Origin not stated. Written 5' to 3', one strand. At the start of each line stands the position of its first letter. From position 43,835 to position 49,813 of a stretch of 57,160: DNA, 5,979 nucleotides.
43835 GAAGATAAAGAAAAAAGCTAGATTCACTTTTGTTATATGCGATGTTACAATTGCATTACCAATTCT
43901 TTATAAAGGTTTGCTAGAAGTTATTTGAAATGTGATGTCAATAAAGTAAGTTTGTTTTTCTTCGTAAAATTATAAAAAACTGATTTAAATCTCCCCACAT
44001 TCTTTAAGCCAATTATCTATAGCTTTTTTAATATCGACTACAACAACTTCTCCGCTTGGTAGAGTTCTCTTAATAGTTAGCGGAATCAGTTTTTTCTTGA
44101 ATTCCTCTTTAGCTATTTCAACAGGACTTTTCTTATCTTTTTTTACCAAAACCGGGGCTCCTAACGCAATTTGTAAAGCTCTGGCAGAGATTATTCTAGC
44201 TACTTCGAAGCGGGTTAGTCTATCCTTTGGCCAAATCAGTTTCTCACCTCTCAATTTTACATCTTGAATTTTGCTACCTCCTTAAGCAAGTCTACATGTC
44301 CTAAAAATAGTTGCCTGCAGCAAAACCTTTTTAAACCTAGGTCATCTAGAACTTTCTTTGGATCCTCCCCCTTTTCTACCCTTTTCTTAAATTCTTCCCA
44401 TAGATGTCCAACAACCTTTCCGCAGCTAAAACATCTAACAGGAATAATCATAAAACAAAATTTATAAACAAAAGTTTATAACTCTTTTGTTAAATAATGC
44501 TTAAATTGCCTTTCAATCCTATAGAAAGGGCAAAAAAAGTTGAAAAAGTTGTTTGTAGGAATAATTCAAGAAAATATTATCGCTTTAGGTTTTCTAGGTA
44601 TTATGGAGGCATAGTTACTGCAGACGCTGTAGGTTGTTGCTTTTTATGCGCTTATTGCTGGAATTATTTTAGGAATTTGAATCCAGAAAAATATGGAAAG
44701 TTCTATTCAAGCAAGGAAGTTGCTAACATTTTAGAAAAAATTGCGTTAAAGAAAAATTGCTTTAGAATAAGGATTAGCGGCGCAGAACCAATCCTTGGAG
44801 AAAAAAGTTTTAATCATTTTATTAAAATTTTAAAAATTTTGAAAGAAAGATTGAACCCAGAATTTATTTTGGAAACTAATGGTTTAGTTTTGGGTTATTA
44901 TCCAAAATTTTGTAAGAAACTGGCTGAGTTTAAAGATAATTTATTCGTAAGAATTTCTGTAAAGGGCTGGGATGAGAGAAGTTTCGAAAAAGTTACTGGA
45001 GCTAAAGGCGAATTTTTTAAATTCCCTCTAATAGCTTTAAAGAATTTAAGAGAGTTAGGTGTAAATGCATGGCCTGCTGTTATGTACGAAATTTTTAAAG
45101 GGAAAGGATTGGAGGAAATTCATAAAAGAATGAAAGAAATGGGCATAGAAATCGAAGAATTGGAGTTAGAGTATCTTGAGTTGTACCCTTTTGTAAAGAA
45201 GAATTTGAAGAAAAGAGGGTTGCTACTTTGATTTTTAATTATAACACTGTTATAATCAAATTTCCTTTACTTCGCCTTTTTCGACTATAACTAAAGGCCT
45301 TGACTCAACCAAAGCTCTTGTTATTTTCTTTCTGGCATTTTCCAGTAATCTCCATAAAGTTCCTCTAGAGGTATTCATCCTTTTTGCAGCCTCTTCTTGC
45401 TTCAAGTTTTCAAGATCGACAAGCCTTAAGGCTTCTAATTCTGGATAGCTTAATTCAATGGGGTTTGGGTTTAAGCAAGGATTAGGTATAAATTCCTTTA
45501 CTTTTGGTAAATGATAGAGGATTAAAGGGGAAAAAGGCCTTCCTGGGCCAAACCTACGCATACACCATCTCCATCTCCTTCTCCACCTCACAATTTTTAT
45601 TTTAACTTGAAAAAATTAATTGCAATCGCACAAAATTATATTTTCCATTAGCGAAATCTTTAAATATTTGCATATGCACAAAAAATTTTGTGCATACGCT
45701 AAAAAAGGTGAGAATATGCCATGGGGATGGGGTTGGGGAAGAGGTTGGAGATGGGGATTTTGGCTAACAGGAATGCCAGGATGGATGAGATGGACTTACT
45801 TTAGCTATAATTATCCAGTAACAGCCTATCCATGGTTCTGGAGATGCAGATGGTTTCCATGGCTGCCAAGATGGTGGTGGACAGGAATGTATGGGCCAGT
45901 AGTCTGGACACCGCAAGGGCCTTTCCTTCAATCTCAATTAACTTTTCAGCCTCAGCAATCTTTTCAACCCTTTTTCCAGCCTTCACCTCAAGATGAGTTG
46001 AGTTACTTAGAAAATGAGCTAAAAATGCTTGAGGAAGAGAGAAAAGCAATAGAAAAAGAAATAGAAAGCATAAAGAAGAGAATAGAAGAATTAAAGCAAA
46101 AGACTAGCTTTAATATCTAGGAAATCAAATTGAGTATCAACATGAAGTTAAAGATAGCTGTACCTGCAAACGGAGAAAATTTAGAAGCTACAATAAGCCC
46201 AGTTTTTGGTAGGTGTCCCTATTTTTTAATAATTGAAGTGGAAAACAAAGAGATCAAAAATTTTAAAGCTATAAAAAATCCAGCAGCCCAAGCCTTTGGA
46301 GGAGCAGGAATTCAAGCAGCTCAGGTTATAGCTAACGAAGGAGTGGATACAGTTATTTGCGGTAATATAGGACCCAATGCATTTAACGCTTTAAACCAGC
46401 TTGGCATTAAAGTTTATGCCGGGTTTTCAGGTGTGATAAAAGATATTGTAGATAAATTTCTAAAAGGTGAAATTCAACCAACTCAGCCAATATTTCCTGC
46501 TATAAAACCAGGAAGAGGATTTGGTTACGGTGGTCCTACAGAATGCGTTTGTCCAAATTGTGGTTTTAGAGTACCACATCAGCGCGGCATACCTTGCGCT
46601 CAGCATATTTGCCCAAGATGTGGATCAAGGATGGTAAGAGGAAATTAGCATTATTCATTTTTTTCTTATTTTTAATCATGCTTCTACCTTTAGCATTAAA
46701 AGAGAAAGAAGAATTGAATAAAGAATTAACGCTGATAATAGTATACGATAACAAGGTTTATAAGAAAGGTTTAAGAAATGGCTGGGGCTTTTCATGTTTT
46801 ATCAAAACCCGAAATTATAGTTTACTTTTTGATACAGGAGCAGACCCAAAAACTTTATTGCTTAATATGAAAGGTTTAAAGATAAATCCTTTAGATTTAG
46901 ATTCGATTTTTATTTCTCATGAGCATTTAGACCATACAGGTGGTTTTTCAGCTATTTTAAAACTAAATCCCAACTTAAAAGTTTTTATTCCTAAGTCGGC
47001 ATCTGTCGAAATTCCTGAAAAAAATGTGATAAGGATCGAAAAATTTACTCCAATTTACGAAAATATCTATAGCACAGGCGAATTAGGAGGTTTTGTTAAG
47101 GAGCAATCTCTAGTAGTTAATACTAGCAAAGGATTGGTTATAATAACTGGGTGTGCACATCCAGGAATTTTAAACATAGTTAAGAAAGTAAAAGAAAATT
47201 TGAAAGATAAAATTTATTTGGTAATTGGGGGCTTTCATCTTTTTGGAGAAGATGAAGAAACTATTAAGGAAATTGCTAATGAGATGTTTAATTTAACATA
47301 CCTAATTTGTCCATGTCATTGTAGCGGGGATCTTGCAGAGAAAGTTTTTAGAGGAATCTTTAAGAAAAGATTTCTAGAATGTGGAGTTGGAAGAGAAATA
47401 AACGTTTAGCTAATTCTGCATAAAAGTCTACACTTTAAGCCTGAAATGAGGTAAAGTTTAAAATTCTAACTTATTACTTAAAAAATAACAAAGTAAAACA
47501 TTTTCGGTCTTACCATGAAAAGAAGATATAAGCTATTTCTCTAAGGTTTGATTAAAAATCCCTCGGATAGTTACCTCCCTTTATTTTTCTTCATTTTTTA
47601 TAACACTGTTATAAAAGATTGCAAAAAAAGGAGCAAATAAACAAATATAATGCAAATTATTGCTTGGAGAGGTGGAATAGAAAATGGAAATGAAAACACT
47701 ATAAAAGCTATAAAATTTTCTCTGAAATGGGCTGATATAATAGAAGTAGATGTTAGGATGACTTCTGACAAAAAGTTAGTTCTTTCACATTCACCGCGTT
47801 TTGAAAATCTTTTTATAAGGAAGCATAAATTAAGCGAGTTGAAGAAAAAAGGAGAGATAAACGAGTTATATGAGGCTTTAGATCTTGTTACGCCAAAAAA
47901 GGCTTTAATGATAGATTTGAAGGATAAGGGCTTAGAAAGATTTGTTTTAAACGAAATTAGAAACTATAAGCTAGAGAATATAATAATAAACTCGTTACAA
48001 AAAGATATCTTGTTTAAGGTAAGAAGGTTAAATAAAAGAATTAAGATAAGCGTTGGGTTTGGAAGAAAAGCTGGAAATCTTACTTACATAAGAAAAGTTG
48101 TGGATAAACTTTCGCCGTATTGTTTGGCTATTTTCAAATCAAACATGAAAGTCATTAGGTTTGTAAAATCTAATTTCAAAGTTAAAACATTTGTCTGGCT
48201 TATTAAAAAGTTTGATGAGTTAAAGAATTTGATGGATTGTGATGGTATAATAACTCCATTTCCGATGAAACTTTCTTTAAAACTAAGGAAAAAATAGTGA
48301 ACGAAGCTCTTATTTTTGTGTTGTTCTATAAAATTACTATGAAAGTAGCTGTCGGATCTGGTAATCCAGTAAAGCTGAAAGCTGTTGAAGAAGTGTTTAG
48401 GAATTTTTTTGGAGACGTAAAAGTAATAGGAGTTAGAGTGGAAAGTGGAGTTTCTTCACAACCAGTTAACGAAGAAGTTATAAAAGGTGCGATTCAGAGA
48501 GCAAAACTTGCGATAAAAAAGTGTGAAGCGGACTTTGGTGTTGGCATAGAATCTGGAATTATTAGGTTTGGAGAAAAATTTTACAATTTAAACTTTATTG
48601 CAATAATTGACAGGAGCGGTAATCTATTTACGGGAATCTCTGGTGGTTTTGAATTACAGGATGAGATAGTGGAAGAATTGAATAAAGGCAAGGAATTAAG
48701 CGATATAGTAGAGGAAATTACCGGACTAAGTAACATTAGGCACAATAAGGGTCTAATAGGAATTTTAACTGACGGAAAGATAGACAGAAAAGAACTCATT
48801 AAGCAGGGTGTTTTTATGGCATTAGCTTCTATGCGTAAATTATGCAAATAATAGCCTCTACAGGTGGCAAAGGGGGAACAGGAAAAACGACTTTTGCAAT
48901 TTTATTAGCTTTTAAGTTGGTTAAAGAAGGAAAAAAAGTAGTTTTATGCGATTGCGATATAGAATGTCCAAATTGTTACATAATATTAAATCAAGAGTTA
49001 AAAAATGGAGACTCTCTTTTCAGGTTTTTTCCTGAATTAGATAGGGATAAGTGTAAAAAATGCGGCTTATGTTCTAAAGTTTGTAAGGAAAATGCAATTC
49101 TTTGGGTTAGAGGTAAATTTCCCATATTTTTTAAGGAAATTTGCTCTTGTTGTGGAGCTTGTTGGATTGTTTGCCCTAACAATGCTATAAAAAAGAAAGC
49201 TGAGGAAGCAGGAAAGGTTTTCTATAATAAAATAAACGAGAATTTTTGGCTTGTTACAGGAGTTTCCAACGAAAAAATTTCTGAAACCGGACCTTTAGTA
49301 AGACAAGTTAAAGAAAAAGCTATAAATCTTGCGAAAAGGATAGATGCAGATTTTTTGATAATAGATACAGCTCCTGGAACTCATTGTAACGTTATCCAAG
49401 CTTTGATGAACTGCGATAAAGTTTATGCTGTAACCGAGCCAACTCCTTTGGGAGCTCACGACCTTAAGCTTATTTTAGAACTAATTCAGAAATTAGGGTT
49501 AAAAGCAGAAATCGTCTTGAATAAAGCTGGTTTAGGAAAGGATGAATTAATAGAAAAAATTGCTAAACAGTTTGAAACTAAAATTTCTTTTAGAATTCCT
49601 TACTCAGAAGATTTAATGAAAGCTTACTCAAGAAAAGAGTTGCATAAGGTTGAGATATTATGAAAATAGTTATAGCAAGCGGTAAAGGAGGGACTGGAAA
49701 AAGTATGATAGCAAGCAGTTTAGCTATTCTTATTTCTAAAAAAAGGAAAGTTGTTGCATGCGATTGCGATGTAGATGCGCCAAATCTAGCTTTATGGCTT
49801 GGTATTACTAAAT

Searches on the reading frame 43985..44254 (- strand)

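Call 26: search_protein_families(library=pfam, proteins=[window:43985-44254:-], max_evalue=0.001)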
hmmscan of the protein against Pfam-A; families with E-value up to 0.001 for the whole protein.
window:43985-44254:- (89 aa): 1 family
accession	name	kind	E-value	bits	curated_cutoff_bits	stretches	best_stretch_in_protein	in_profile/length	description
PF01192.27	RNA_pol_Rpb6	-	5.6e-10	39.5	26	1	13-58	7-52/53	RNA polymerase Rpb6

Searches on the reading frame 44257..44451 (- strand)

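Call 26: search_protein_families(library=pfam, proteins=[window:44257-44451:-], max_evalue=0.001)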
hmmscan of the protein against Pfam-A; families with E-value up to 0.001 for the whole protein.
window:44257-44451:- (64 aa): 1 family
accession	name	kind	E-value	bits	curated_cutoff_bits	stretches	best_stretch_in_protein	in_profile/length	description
PF01194.22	RNA_pol_N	-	3.6e-30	104.4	26.9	1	2-59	1-58/58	RNA polymerases N / 8 kDa subunit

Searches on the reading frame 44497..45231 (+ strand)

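Call 8: search_protein_families(library=pfam, proteins=[window:44497-45231:+], max_evalue=0.01)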
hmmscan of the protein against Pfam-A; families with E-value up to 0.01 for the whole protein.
window:44497-45231:+ (244 aa): 2 families
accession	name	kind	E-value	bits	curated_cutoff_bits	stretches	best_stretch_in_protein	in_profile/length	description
PF04055.27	Radical_SAM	-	2.1e-16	61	29.5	1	45-205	5-154/166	Radical SAM superfamily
PF13353.11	Fer4_12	-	1.2e-06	29.3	22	1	44-142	12-105/137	4Fe-4S single cluster domain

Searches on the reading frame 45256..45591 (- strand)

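Call 8: search_protein_families(library=pfam, proteins=[window:45256-45591:-], max_evalue=0.01)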
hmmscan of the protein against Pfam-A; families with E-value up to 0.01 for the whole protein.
window:45256-45591:- (111 aa): 5 families
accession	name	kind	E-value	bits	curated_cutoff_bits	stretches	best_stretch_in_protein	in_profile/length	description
PF02001.22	DUF134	-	2.3e-22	79.8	27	1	17-109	5-96/98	Protein of unknown function DUF134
PF08281.18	Sigma70_r4_2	-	3e-07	30.4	25.7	1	50-90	14-54/54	Sigma-70, region 4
PF04545.22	Sigma70_r4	-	0.00017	21.5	24.1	1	51-90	9-48/50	Sigma-70, region 4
PF22233.2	PhyR_sigma-like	-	0.0061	16.8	27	1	54-92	11-49/50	Response regulator PhyR, sigma-like domain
PF13384.12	HTH_23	-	0.0071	16.6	24.6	1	52-85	8-40/50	Homeodomain-like domain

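Call 21: search_protein_families(library=ncbifam, proteins=[window:45256-45591:-], max_evalue=0.01)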
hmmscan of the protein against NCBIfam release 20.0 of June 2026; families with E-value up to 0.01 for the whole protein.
window:45256-45591:- (111 aa): 8 families
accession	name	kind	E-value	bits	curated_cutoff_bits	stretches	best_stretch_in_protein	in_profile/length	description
NF003257.0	PRK04217.1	equivalog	2.1e-26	92.2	115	1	27-107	23-103/110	hypothetical protein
TIGR02937.1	sigma70-ECF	superfamily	2.5e-06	27.2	42.9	1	46-94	117-165/165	sigma-70 family RNA polymerase sigma factor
NF007215.0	PRK09637.1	equivalog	0.0014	18.6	212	1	38-108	98-168/181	RNA polymerase sigma factor SigZ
TIGR02959.1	SigZ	equivalog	0.0016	18.3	168.65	1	38-108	92-162/170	RNA polymerase sigma factor SigZ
NF006623.1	PRK09191.1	subfamily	0.002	18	240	1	51-103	93-143/258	PhyR family response regulator anti-anti-sigma factor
NF053881.1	TransRegDeoRBac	equivalog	0.0033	16.7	420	1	52-89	10-47/311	DNA-binding transcriptional repressor DeoR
NF004113.0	PRK05602.1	equivalog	0.0043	16.7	208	1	48-97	155-204/211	RNA polymerase sigma factor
TIGR01764.1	excise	domain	0.0092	16.3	28.8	0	66-85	5-24/49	excisionase family DNA-binding protein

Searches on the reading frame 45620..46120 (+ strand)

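Call 26: search_protein_families(library=pfam, proteins=[window:45620-46120:+], max_evalue=0.001)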
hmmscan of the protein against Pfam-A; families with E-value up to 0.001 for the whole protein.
window:45620-46120:+ (166 aa): 1 family
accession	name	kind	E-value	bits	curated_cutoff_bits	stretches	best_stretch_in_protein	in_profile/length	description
PF17253.7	DUF5320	-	0.00072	21.1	27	0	115-150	63-98/99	Family of unknown function (DUF5320)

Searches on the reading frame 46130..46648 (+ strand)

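Call 26: search_protein_families(library=pfam, proteins=[window:46130-46648:+], max_evalue=0.001)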
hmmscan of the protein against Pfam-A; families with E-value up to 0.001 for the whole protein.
window:46130-46648:+ (172 aa): 1 family
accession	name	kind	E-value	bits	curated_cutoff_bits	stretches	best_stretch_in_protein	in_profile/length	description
PF02579.22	Nitro_FeMo-Co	-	1.3e-26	93.2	26.3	1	19-111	2-93/94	Dinitrogenase iron-molybdenum cofactor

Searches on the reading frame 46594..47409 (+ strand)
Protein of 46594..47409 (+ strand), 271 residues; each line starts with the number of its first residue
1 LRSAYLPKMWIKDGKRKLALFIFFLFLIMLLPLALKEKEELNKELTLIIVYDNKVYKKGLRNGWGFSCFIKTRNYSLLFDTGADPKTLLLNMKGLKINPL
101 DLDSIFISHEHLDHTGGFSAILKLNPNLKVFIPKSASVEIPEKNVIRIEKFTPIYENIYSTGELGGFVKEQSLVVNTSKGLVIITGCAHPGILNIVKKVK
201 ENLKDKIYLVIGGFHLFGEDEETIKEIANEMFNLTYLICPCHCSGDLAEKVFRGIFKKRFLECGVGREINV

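Call 8: search_protein_families(library=pfam, proteins=[window:46594-47409:+], max_evalue=0.01)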
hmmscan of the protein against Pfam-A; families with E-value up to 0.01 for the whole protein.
window:46594-47409:+ (271 aa): 2 families
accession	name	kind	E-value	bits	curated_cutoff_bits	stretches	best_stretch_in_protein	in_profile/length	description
PF00753.33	Lactamase_B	-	1.1e-08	35.7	22.7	1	69-130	10-72/196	Metallo-beta-lactamase superfamily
PF12706.13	Lactamase_B_2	-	3.4e-05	24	27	1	77-143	3-73/200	Beta-lactamase superfamily domain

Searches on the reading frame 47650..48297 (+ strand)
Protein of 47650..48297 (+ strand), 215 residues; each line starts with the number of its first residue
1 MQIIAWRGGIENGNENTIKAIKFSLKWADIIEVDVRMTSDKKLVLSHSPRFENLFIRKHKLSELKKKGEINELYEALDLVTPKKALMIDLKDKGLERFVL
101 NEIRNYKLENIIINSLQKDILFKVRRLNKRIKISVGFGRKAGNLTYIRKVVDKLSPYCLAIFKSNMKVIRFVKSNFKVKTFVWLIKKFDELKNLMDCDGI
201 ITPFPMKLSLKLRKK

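Call 8: search_protein_families(library=pfam, proteins=[window:47650-48297:+], max_evalue=0.01)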
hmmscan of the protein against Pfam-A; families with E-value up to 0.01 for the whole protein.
window:47650-48297:+ (215 aa): 1 family
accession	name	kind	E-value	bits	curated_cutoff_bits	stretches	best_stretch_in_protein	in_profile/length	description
PF03009.23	GDPD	-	1.6e-09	38.7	23.6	1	7-64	2-60/244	Glycerophosphoryl diester phosphodiesterase family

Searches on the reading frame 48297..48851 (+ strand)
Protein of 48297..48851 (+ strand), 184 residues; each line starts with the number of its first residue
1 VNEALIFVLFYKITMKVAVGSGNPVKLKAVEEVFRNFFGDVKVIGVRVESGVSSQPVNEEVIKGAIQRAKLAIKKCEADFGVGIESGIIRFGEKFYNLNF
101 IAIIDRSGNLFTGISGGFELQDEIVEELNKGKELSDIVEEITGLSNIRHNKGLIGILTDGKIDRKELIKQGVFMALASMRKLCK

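Call 26: search_protein_families(library=pfam, proteins=[window:48297-48851:+], max_evalue=0.001)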
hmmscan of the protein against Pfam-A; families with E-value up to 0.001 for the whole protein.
window:48297-48851:+ (184 aa): 1 family
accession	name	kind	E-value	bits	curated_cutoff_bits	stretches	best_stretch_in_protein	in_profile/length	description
PF01931.24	NTPase_I-T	-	5.4e-54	182.9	25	1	20-179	1-161/162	Protein of unknown function DUF84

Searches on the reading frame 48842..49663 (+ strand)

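Call 26: search_protein_families(library=pfam, proteins=[window:48842-49663:+], max_evalue=0.001)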
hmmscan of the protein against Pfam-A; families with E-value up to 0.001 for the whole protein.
window:48842-49663:+ (273 aa): 16 families
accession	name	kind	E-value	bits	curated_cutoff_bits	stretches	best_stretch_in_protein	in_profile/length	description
PF01656.29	CbiA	-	9.1e-18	64.9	25.4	1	4-266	1-123/125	CobQ/CobB/MinD/ParA nucleotide binding domain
PF10609.15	ParA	-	7.7e-15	55.4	27.1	1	2-53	4-55/246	NUBPL iron-transfer P-loop NTPase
PF13614.12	AAA_31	-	2.4e-14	54.1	27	1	1-41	1-41/177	AAA domain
PF00037.32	Fer4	-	1.3e-07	31.6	21.1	1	65-86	2-23/24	4Fe-4S binding domain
PF00142.24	Fer4_NifH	-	2.2e-06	27.8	25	0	8-51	6-49/271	4Fe-4S iron sulfur cluster binding proteins, NifH/frxC family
PF00448.28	SRP54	-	3.1e-06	27.4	22.7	0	9-40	8-39/196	SRP54-type protein, GTPase domain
PF14697.11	Fer4_21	-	8.4e-06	26.3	35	1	66-117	3-58/59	4Fe-4S dicluster domain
PF02374.21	ArsA_ATPase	-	1.1e-05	25.3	24.3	1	7-39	6-38/305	Anion-transporting ATPase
PF13187.11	Fer4_9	-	1.5e-05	25.4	27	1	70-116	1-52/52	4Fe-4S dicluster domain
PF12837.12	Fer4_6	-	1.9e-05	24.8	25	1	64-86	2-24/24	4Fe-4S binding domain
PF09140.17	MipZ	-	3.5e-05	23.7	20.7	0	5-40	4-39/262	ATPase MipZ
PF12838.12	Fer4_7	-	0.00018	22.3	27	0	101-124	2-27/52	4Fe-4S dicluster domain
PF16575.11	CLP1_P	-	0.00024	21.4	26.6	0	9-41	1-33/188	mRNA cleavage and polyadenylation factor CLP1 P-loop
PF13237.11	Fer4_10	-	0.00029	21.2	25.5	0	65-81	3-19/53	4Fe-4S dicluster domain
PF12797.12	Fer4_2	-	0.00049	20.3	24.5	1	64-82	3-21/22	4Fe-4S binding domain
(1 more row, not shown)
